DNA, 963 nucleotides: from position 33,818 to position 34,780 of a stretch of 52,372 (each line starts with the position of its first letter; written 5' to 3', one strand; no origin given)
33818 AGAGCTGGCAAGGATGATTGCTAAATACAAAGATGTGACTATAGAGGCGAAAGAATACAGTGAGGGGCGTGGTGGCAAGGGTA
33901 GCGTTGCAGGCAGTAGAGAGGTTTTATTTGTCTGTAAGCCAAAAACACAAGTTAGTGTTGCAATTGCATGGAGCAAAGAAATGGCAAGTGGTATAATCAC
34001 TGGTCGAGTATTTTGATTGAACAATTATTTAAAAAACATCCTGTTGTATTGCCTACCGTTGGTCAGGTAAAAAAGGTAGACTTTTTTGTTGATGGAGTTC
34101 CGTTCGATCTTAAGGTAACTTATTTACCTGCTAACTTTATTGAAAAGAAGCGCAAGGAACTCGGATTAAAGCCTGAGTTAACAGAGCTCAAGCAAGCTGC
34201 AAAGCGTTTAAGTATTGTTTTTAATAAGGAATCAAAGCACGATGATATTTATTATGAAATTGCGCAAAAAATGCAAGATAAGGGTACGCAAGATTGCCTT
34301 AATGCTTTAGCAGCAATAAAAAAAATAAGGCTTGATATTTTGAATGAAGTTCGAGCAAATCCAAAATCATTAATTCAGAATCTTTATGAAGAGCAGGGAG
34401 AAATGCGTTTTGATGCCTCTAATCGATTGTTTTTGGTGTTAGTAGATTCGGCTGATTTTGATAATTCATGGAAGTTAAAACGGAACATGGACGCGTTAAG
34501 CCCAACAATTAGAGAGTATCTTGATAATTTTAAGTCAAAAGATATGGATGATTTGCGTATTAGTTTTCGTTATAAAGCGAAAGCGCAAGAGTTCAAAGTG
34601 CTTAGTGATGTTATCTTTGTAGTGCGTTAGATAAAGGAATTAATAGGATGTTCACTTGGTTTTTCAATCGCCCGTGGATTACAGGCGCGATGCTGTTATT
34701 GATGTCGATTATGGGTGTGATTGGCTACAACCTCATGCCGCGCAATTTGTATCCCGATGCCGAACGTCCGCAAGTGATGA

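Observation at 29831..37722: Toxin-antitoxin pair and restriction-modification pair embedded gap-free inside a TolC-adaptor-RND efflux operon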

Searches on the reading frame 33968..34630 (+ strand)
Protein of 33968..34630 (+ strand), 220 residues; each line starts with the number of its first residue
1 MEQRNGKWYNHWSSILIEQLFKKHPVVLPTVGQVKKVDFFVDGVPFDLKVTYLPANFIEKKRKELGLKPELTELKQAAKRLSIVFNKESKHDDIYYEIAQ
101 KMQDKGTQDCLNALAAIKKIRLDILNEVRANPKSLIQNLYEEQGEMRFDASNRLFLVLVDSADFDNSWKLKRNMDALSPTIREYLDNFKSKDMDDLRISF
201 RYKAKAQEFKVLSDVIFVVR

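Call 3: search_protein_families(library=pfam, proteins=[window:33968-34630:+], max_evalue=0.01)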
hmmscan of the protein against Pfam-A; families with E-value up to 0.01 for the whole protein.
window:33968-34630:+ (220 aa): 0 families

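Call 4: search_protein_families(library=ncbifam, proteins=[window:33968-34630:+], max_evalue=0.01)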
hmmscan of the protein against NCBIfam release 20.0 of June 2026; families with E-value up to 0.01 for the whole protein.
window:33968-34630:+ (220 aa): 0 families

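Call 22: find_homologous_proteins(query=window:33968-34630:+)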
Query window:33968-34630:+ (220 aa): 1848 proteins with E <= 0.001 among 2094 candidates; the best 120 are listed.
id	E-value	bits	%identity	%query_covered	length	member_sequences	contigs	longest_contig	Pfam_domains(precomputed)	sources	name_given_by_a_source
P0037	4.2e-140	482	100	100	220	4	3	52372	-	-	-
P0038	3.8e-117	407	86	97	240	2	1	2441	-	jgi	jgi:hypothetical protein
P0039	2.8e-103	362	77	97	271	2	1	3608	-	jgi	jgi:hypothetical protein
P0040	4.7e-96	339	73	97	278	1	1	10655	-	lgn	-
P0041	1.1e-93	331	67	97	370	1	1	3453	-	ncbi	-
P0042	2.3e-93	330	69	97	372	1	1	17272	-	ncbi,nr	ncbi:MAG: hypothetical protein HW421_3629 [Ignavibacteria bacterium]|nr:hypothetical protein [Ignavi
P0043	5.9e-93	328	70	97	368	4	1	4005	-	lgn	-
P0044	1.8e-92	327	68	97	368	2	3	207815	-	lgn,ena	-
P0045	1.5e-91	324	69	97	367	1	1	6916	-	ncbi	-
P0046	2.8e-91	323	68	97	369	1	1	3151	-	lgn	-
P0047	3.2e-91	323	70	97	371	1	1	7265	-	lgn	-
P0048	4.2e-91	322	69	97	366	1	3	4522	-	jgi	jgi:hypothetical protein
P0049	8.3e-91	321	68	97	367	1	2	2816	-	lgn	-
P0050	8.4e-91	321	66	97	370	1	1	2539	-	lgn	-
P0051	1.1e-90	321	66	97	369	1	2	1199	-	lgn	-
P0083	2.3e-87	310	65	97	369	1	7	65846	-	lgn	-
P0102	9.6e-83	295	60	97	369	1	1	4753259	-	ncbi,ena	-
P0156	3.6e-80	287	59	97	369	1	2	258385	-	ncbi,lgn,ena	-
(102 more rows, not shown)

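Call 23: search_solved_structures(query=window:33968-34630:+, max_evalue=10)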
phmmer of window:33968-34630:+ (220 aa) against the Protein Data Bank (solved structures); distinct sequences matched with E-value up to 10: 5.
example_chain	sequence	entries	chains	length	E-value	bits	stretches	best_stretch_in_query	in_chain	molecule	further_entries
4ogp_A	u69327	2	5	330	0.011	18.8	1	32-94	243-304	DNA topoisomerase 2-associated protein PAT1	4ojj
4c8q_H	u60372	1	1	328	0.013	18.5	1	32-94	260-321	DNA TOPOISOMERASE 2-ASSOCIATED PROTEIN PAT1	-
5lm5_A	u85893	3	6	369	0.014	18.4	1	31-94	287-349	DNA topoisomerase 2-associated protein PAT1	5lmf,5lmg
4n0a_H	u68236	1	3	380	0.02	18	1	32-94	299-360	DNA topoisomerase 2-associated protein PAT1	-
5iys_A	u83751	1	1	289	0.6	13.1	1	63-138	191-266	Phytoene synthase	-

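Call 26: find_encoding_contigs(protein=P0040, flank=6000, max_places=3)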
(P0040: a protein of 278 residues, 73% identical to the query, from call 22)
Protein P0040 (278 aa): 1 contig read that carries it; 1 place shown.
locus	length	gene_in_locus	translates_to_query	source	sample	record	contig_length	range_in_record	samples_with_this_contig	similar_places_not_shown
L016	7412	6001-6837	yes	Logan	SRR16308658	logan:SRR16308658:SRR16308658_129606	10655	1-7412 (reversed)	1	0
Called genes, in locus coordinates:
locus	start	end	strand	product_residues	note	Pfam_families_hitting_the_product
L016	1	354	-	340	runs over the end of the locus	PF08240:ADH_N, PF00107:ADH_zinc_N, PF13602:ADH_zinc_N_2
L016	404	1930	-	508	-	PF00144:Beta-lactamase, PF11954:DUF3471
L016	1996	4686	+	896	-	PF15902:Sortilin-Vps10 (weak), PF18962:Por_Secre_tail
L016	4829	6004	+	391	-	-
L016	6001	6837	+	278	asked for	-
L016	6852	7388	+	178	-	PF07209:DUF1415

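Call 27: find_encoding_contigs(protein=P0044, flank=6000, max_places=3)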
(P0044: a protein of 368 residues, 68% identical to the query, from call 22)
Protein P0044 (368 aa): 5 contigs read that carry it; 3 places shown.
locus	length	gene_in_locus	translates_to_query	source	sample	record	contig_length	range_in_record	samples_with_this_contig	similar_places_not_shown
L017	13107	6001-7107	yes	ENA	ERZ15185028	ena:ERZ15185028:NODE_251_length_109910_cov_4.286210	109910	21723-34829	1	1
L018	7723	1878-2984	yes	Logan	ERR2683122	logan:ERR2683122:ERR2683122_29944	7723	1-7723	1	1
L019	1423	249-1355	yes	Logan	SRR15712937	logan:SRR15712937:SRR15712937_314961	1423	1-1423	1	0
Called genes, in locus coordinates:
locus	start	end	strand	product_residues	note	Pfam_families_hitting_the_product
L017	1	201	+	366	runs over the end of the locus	PF21088:MS_channel_1st (weak), PF00924:MS_channel_2nd, PF21082:MS_channel_3rd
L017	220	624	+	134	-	PF14346:DUF4398 (weak)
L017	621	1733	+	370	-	-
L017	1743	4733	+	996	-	PF02700:PurS, PF18072:FGAR-AT_linker, PF00586:AIRS, PF02769:AIRS_C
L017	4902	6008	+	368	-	PF02086:MethyltransfD12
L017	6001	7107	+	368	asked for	-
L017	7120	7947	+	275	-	PF13507:GATase_5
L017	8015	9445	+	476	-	PF13230:GATase_4 (weak), PF13522:GATase_6, PF13537:GATase_7, PF00156:Pribosyltran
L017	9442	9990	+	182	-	PF00156:Pribosyltran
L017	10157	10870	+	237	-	PF01479:S4 (weak), PF01728:FtsJ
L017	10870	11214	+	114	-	PF11969:DcpS_C, PF01230:HIT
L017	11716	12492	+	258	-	PF00318:Ribosomal_S2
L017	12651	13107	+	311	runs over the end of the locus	PF25025:EF-Ts_N (weak), PF00889:EF_TS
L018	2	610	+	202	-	?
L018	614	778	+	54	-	-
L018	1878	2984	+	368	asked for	-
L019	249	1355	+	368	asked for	-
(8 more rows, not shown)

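Call 33: find_encoding_contigs(protein=P0038, flank=5000, max_places=2)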
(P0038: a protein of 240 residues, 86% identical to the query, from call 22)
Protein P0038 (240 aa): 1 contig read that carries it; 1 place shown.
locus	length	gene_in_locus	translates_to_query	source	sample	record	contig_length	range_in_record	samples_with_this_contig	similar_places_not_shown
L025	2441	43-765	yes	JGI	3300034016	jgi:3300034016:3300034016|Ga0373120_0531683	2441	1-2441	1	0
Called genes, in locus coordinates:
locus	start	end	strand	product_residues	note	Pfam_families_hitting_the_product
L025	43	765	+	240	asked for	-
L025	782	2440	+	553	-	?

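Call 34: find_encoding_contigs(protein=P0039, flank=5000, max_places=2)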
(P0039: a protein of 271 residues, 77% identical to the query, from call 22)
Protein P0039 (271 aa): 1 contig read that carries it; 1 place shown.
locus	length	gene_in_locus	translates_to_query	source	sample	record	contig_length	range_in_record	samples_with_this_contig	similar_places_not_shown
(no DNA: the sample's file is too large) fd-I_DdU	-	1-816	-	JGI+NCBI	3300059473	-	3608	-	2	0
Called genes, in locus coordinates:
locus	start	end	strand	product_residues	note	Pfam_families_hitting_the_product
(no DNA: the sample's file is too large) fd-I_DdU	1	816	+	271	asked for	?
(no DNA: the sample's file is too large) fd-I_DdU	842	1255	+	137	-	PF02566:OsmC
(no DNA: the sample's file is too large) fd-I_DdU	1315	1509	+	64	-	-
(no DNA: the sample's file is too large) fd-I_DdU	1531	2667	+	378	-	PF04403:PqiA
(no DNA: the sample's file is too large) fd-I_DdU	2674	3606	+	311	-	?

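Call 40: search_protein_families(library=padloc, proteins=[window:33968-34630:+, P0044], max_evalue=0.1)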
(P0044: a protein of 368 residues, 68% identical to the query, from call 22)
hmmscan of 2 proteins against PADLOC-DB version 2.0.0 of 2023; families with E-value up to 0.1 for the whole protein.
window:33968-34630:+ (220 aa): 0 families

P0044 (368 aa): 0 families

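Call 45: find_encoding_contigs(protein=P0102, flank=5000, max_places=2)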
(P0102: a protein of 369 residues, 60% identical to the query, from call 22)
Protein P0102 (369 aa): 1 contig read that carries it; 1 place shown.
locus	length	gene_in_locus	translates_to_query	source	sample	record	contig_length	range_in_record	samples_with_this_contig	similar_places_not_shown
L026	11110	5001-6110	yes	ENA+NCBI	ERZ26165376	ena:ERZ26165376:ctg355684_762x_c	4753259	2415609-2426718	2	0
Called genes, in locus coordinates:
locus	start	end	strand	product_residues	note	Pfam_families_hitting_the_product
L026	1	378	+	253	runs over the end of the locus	PF01209:Ubie_methyltran, PF13489:Methyltransf_23, PF07021:MetW, PF13847:Methyltransf_31, PF08241:Methyltransf_11, PF08242:Methyltransf_12, PF13649:Methyltransf_25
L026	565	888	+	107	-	-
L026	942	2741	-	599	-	PF00664:ABC_membrane, PF00005:ABC_tran, PF13304:AAA_21 (faint)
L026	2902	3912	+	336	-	PF00535:Glycos_transf_2, PF10111:Glyco_tranf_2_2 (weak)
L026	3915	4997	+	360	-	PF02086:MethyltransfD12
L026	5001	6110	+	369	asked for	-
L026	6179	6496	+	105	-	-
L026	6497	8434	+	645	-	PF13522:GATase_6, PF13537:GATase_7, PF12481:DUF3700 (weak), PF00733:Asn_synthase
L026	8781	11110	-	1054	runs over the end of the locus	PF13620:CarboxypepD_reg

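Call 46: find_encoding_contigs(protein=P0156, flank=5000, max_places=2)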
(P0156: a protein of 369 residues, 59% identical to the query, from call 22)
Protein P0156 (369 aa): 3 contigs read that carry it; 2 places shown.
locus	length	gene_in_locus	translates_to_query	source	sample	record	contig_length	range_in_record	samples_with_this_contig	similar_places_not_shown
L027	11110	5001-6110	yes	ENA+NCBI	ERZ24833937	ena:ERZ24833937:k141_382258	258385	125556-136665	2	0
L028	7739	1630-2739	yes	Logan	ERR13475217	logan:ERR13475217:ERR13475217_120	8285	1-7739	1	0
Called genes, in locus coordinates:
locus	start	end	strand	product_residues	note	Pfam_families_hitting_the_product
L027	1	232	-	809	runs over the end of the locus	PF01326:PPDK_N, PF00391:PEP-utilizers, PF02896:PEP-utilizers_C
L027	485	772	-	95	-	-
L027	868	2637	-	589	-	PF00437:T2SSE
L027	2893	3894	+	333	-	PF00535:Glycos_transf_2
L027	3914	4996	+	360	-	PF02086:MethyltransfD12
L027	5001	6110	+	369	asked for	-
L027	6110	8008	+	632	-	PF13522:GATase_6, PF13537:GATase_7, PF12481:DUF3700 (weak), PF00733:Asn_synthase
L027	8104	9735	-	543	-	PF20094:GWxTD_dom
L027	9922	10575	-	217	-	PF21948:LplA-B_cat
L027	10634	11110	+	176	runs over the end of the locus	-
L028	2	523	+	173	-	?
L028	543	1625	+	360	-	PF02086:MethyltransfD12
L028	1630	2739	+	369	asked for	-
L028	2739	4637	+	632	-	PF13522:GATase_6, PF13537:GATase_7, PF12481:DUF3700 (weak), PF00733:Asn_synthase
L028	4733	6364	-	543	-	PF20094:GWxTD_dom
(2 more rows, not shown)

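Call 48: predict_structure(alignment_id=A4)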
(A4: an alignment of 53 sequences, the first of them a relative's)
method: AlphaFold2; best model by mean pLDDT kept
length: 368 residues; sequences in the alignment: 53
mean_pLDDT: 90.5   pTM: 0.88
mean pLDDT of the five models: 90.5, 89.9, 89.8, 88.6, 88.0
residues with pLDDT >= 90: 250; 70-90: 98; 50-70: 17; < 50: 3
segments of 3 or more residues with pLDDT < 50: 293-295
pLDDT, mean of each block of 10 residues (from residue 1): 91 86 94 93 96 94 97 97 92 86 76 67 89 90 86 89 94 93 89 93 94 96 97 89 93 97 97 97 91 63 96 90 95 96 90 83 97
secondary structure, 60 per line:
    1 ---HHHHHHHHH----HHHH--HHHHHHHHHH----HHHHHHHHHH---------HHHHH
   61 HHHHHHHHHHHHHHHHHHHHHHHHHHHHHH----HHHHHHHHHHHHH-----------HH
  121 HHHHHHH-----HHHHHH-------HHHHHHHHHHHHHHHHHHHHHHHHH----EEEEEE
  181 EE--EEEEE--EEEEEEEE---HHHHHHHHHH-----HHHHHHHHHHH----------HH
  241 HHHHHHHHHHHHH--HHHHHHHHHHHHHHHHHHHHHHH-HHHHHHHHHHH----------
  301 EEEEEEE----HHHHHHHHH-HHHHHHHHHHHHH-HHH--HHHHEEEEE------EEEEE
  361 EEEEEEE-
elements in order: H4-12 H17-20 H23-32 H37-46 H56-90 H95-107 H119-127 H133-138 H146-170 E175-182 E185-189 E192-199 H203-212 H218-228 H239-253 H256-278 H280-290 E301-307 H312-320 H322-334 H341-344 E345-349 E356-367

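Call 51: fold_search(model_id=the predicted structure, library=pdb)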
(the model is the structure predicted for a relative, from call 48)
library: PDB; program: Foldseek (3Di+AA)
matches with E <= 10: 133; with E <= 0.001: 0
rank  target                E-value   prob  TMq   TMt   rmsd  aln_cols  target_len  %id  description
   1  7n59_A                8.1e-01  0.02  0.09  0.08  25.4       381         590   12  Structure of AtAtm3 in the inward-facing conformation with GSSG bound (released 2022-04-13)
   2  9n66_B                8.1e-01  0.02  0.09  0.07  28.6       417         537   13  Transporter associated with antigen processing (TAP) bound to ATP and ADP in the outward-facing open state (released 2025-09-03)
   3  8dmo_A                8.6e-01  0.04  0.14  0.10  29.5       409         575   11  Structure of open, inward-facing MsbA from E. coli (released 2022-12-14)
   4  5oh6_A                1.1e+00  0.07  0.12  0.18  17.1       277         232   15  Legionella pneumophila RidL N-terminal domain lacking beta hairpin (released 2017-11-22)
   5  1y10_B                1.4e+00  0.04  0.09  0.09  16.9       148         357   16  Mycobacterial adenylyl cyclase Rv1264, holoenzyme, inhibited state (released 2005-05-24)
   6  8a3v_B                1.4e+00  0.02  0.10  0.09  25.7       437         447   12  Crystal structure of the Vibrio cholerae replicative helicase (VcDnaB) in complex with its loader protein (VcDciA) (released 2023-02-15)
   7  9y6s_9b               1.5e+00  0.02  0.10  0.04  28.7       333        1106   10  96-nm repeat of the Leishmania tarentolae doublet microtubule (released 2025-12-17)
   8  5f2h_B                1.5e+00  0.01  0.08  0.08  29.1       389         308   12  2.75 Angstrom resolution crystal structure of uncharacterized protein from Bacillus cereus ATCC 10987 (released 2015-12-16)
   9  9fv1_A                2.2e+00  0.03  0.16  0.12  27.0       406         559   11  MsbA in MSP1D1 (EPL:PC) Nanodisc inward-facing narrow open (released 2025-03-19)
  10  1pu7_A                2.2e+00  0.02  0.09  0.12  17.9       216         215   17  Crystal structure of H.pylori 3-methyladenine DNA glycosylase (MagIII) bound to 3,9-dimethyladenine (released 2003-10-07)
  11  6pyy_B                2.2e+00  0.01  0.11  0.11  24.4       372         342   13  Crystal Structure of human Tryptophan 2,3-dioxygenase in complex with PF-06840003 in Active Site and Exo site (released 2020-01-01)
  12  7zdk_D                2.3e+00  0.02  0.13  0.09  25.3       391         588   10  IF(apo/asym) conformation of CydDC in AMP-PNP(CydC)/AMP-PNP(CydD) bound state (Dataset-8) (released 2023-04-19)
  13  6rai_A                2.5e+00  0.01  0.10  0.07  24.5       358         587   12  Heterodimeric ABC exporter TmrAB in ATP-bound outward-facing occluded conformation (released 2019-07-31)
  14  6a30_A                2.7e+00  0.02  0.12  0.09  24.5       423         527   13  Crystal Structure of Munc13-1 MUN Domain and Synaptobrevin-2 Juxtamembrane Linker Region (released 2019-01-30)
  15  2q6t_A                2.8e+00  0.02  0.11  0.12  22.4       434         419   10  Crystal structure of the Thermus aquaticus DnaB monomer (released 2007-07-24)
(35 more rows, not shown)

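Call 54: search_solved_structures(query=A5, max_evalue=10)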
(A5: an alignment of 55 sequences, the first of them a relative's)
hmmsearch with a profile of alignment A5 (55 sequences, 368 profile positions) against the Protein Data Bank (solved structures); distinct sequences matched with E-value up to 10: 0.

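Call 57: predict_structure(alignment_id=A5)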
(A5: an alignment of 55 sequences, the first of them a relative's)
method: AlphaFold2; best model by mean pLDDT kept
length: 220 residues; sequences in the alignment: 55
mean_pLDDT: 89.6   pTM: 0.85
mean pLDDT of the five models: 89.6, 89.5, 89.1, 89.0, 89.0
residues with pLDDT >= 90: 170; 70-90: 28; 50-70: 16; < 50: 6
segments of 3 or more residues with pLDDT < 50: 1-5
pLDDT, mean of each block of 10 residues (from residue 1): 51 85 92 73 92 94 97 97 95 95 97 97 98 94 63 95 92 94 97 94 83 96
secondary structure, 60 per line:
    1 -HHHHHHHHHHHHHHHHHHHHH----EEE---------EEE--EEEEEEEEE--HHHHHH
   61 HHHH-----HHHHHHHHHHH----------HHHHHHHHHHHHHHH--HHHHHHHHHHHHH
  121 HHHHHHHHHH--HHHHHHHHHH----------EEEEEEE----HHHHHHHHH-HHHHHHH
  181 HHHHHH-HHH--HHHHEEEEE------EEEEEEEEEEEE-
elements in order: H2-22 E27-29 E39-41 E44-52 H55-64 H70-80 H91-105 H108-130 H133-142 E153-159 H164-172 H174-186 H193-196 E197-201 E208-219
